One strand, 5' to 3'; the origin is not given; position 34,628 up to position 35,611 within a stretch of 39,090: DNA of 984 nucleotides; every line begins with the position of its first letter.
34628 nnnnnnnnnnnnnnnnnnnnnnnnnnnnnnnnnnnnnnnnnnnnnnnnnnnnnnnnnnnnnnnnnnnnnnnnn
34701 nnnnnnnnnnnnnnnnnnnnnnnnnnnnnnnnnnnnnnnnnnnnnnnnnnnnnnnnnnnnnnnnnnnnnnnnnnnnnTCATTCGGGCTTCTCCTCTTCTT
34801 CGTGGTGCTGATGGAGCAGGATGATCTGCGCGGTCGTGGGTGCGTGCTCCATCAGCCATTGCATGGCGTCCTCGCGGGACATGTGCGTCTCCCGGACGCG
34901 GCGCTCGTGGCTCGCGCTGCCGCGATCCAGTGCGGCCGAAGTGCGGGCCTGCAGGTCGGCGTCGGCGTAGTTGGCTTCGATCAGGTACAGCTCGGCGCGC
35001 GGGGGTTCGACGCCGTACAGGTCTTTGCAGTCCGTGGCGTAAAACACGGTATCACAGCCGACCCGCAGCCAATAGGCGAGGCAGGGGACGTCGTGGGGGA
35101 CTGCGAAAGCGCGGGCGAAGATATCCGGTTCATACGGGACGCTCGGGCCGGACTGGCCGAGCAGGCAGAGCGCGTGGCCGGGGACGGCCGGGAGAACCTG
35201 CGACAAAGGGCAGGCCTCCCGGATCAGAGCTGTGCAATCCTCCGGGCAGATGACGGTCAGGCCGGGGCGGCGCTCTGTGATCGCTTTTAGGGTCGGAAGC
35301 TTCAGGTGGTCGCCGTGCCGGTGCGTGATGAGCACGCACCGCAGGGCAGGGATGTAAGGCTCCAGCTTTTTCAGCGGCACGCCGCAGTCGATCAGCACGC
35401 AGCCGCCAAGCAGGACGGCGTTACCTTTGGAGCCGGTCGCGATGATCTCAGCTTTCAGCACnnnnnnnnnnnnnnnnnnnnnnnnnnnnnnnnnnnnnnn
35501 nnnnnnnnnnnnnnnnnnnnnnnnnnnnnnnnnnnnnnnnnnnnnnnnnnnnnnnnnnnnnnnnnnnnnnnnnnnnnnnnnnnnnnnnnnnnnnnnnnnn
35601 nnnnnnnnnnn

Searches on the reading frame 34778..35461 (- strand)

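Call 68: search_protein_families(library=pfam, max_evalue=0.01, proteins=[window:34778-35461:-])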
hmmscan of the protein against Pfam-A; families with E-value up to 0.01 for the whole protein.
window:34778-35461:- (227 aa): 2 families
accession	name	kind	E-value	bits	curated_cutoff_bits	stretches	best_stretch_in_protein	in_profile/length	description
PF12706.13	Lactamase_B_2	-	5.3e-15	56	27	1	22-209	3-193/200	Beta-lactamase superfamily domain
PF00753.33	Lactamase_B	-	0.0047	17.3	22.7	1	11-53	4-57/196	Metallo-beta-lactamase superfamily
